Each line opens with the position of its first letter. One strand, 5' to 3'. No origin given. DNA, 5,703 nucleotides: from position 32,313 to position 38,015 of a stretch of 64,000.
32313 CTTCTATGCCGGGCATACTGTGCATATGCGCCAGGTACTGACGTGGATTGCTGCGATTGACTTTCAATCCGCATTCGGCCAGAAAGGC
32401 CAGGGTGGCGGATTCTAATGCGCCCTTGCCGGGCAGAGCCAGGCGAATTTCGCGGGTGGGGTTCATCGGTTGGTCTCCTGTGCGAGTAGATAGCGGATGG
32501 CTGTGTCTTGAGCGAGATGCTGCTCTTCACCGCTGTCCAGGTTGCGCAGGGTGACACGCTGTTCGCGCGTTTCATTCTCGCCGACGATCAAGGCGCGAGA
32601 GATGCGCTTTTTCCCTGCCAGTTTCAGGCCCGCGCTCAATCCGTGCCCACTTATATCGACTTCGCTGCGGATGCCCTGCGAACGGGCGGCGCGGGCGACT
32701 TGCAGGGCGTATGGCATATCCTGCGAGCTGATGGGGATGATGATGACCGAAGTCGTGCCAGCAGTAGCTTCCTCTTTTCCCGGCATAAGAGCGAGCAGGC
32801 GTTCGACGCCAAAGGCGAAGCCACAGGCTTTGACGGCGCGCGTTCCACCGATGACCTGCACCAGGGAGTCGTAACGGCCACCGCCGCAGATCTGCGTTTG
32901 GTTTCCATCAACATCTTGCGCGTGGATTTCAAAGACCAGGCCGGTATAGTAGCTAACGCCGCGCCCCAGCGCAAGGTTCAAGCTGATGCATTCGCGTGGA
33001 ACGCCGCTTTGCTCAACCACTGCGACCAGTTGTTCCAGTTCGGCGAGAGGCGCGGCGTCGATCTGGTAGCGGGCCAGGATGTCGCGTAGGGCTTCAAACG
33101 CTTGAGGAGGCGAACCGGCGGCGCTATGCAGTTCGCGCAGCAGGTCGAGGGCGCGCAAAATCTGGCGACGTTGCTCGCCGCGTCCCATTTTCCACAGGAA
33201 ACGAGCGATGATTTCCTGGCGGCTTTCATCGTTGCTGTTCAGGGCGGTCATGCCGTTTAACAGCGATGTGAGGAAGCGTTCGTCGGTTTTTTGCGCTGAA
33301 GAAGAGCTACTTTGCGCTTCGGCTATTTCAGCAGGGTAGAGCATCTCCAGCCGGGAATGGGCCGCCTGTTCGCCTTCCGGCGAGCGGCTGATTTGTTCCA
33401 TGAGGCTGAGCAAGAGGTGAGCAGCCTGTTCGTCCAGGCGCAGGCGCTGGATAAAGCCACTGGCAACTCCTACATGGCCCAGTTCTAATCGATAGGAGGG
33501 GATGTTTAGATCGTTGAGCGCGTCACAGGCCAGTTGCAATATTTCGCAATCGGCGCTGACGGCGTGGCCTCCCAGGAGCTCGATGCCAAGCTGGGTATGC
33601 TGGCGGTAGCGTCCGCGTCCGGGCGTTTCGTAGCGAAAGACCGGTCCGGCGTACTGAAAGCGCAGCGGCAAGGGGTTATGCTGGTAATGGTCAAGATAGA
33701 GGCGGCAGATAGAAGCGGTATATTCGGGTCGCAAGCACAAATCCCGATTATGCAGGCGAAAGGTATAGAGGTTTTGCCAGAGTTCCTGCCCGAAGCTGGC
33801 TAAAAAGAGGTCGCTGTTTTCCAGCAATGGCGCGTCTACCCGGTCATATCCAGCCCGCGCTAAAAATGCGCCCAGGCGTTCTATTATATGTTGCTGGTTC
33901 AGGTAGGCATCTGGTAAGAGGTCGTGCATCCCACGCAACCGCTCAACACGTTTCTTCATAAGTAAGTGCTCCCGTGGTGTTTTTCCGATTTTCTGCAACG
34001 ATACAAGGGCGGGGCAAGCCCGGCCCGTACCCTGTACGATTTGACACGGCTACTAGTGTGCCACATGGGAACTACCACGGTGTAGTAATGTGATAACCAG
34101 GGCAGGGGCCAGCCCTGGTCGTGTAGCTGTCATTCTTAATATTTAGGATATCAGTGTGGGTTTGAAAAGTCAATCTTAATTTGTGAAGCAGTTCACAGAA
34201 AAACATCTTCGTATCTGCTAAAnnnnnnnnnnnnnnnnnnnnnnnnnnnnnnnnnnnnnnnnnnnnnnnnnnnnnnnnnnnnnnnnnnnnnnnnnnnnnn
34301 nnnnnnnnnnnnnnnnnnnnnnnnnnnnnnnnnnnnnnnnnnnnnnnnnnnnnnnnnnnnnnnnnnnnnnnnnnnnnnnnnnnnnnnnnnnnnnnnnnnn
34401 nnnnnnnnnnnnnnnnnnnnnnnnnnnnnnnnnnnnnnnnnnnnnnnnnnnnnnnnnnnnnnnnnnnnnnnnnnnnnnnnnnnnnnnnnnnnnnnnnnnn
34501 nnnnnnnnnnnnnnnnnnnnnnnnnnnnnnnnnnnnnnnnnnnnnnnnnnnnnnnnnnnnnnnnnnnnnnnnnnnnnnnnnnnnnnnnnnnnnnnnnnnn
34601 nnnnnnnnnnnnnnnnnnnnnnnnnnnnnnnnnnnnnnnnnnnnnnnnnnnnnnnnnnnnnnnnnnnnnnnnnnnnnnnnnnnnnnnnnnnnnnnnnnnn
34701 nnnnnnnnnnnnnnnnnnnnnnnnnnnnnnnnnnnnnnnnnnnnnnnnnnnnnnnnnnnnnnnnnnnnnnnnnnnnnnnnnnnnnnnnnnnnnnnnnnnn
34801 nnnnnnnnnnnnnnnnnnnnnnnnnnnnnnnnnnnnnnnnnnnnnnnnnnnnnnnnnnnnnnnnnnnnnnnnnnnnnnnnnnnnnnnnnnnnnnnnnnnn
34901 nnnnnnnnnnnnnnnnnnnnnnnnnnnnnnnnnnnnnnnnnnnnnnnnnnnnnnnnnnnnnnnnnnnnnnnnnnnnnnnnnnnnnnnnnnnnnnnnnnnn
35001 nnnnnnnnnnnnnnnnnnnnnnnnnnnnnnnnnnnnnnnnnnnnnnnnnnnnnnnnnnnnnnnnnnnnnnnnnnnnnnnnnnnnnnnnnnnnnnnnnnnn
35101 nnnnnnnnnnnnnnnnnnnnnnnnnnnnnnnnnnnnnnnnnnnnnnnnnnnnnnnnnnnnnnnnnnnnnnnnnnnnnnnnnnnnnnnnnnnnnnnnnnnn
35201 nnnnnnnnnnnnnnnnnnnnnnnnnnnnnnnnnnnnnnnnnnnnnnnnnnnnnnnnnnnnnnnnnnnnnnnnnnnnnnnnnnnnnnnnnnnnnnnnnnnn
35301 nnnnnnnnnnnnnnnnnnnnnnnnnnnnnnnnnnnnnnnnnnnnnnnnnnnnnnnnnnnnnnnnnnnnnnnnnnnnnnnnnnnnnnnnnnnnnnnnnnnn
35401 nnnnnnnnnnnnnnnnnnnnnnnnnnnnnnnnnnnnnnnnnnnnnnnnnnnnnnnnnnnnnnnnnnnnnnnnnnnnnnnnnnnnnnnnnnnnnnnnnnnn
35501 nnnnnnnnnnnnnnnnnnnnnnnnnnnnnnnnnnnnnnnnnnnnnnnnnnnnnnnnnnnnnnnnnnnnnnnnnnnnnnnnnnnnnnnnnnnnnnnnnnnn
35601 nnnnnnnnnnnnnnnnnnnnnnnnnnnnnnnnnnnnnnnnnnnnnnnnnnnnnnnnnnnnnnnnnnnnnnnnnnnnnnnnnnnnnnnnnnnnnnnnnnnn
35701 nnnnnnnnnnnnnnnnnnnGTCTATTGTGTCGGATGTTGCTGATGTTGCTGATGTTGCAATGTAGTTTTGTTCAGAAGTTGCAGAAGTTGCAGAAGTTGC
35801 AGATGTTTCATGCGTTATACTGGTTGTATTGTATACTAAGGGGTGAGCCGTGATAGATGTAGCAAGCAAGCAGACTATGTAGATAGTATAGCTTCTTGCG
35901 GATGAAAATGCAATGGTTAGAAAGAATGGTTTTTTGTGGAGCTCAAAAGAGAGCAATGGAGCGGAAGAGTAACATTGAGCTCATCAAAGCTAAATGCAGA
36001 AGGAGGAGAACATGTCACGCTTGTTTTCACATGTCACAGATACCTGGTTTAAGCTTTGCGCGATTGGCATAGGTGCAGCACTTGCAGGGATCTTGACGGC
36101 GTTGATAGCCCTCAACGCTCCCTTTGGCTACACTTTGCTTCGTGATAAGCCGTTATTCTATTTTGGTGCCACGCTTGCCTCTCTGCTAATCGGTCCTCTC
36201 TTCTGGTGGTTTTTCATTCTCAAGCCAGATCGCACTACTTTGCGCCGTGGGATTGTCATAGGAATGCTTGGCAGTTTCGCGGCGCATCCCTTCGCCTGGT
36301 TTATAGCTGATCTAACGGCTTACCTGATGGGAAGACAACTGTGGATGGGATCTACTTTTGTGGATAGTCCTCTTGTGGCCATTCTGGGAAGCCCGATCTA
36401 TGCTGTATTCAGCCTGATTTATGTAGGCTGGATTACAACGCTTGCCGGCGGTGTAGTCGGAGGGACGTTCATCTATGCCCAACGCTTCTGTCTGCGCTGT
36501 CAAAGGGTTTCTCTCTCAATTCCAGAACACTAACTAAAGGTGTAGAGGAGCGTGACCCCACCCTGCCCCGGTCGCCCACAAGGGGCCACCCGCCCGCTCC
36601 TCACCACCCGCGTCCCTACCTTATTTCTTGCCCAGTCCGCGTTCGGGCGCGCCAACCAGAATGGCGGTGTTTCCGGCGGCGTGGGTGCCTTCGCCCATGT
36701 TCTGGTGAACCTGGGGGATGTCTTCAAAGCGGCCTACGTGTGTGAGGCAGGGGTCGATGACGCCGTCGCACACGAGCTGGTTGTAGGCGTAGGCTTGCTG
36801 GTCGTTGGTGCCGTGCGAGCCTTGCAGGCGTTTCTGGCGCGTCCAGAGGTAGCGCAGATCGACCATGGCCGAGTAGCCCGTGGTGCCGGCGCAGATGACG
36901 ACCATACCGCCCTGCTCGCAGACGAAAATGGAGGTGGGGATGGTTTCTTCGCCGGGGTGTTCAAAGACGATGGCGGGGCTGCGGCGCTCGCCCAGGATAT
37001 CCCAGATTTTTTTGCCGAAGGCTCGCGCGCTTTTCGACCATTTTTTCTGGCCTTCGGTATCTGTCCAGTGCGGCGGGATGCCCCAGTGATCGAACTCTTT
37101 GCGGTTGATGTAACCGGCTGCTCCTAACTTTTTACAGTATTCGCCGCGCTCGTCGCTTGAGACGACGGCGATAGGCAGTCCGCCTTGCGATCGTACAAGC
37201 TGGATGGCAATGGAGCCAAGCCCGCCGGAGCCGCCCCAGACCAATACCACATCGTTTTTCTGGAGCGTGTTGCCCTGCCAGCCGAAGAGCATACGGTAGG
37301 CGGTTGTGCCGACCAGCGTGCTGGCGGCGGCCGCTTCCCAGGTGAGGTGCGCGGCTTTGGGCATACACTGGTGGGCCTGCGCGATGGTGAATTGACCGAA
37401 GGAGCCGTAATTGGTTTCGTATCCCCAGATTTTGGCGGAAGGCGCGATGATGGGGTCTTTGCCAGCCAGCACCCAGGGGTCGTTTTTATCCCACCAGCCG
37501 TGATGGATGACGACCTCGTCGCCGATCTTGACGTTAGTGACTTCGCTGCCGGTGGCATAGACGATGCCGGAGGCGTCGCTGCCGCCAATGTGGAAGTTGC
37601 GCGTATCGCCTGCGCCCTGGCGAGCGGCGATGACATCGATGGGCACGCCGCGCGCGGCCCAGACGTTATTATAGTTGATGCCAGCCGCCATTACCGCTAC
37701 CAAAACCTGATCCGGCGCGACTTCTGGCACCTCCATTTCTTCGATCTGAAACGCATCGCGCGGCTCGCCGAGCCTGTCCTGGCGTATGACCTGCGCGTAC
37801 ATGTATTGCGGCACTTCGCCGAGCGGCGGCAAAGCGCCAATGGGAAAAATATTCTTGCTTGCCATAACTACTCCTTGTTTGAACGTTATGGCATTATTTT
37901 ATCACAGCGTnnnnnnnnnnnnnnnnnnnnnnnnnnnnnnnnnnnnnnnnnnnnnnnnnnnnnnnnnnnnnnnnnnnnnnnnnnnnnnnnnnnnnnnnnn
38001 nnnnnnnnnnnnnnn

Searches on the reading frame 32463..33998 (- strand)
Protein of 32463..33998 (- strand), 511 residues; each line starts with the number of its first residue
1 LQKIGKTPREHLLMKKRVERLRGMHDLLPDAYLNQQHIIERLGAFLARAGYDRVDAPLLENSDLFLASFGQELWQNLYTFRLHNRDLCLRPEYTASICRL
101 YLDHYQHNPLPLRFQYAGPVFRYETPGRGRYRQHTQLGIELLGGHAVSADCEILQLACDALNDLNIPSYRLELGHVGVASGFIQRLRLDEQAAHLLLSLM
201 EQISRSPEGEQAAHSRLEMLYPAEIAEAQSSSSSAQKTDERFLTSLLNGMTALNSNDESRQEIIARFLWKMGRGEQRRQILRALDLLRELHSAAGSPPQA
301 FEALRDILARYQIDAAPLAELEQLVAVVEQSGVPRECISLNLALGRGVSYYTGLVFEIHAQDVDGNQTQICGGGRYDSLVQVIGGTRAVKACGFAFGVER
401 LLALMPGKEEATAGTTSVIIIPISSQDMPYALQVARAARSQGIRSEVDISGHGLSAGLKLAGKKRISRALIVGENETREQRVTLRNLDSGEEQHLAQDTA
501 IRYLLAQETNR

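Call 60: search_protein_families(library=pfam, proteins=[window:32463-33998:-], max_evalue=0.000001)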
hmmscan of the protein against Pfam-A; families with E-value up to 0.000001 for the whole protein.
window:32463-33998:- (511 aa): 3 families
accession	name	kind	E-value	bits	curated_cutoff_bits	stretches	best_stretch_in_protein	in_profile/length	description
PF13393.11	tRNA-synt_His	-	2.2e-56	191.8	25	2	23-202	1-179/308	Histidyl-tRNA synthetase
PF03129.25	HGTP_anticodon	-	5.9e-13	49.2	21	1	418-506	2-93/94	Anticodon binding domain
PF00587.30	tRNA-synt_2b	-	2.5e-12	47.7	29.3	1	78-403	1-173/179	tRNA synthetase class II core domain (G, H, P, S and T)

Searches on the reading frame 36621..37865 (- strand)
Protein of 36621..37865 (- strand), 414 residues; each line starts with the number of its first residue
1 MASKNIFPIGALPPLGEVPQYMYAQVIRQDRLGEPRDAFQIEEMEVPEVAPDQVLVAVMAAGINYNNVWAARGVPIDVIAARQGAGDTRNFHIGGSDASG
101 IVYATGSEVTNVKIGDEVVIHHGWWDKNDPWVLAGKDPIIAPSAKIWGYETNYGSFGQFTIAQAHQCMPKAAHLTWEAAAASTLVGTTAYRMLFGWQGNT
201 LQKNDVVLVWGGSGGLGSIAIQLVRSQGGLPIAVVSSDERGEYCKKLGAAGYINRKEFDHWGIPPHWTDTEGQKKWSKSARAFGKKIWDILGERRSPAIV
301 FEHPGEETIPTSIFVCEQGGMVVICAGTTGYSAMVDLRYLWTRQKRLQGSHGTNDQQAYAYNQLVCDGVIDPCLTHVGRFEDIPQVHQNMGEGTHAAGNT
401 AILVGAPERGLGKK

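Call 53: search_protein_families(library=pfam, proteins=[window:36621-37865:-], max_evalue=0.00001)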
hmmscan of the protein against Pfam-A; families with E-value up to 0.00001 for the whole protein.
window:36621-37865:- (414 aa): 2 families
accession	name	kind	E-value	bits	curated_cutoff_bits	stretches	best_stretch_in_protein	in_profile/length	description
PF00107.32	ADH_zinc_N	-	3.2e-15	56.7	31.8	1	215-359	1-121/129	Zinc-binding dehydrogenase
PF08240.17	ADH_N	-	3.3e-13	50.2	23.5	1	51-170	2-102/104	Alcohol dehydrogenase GroES-like domain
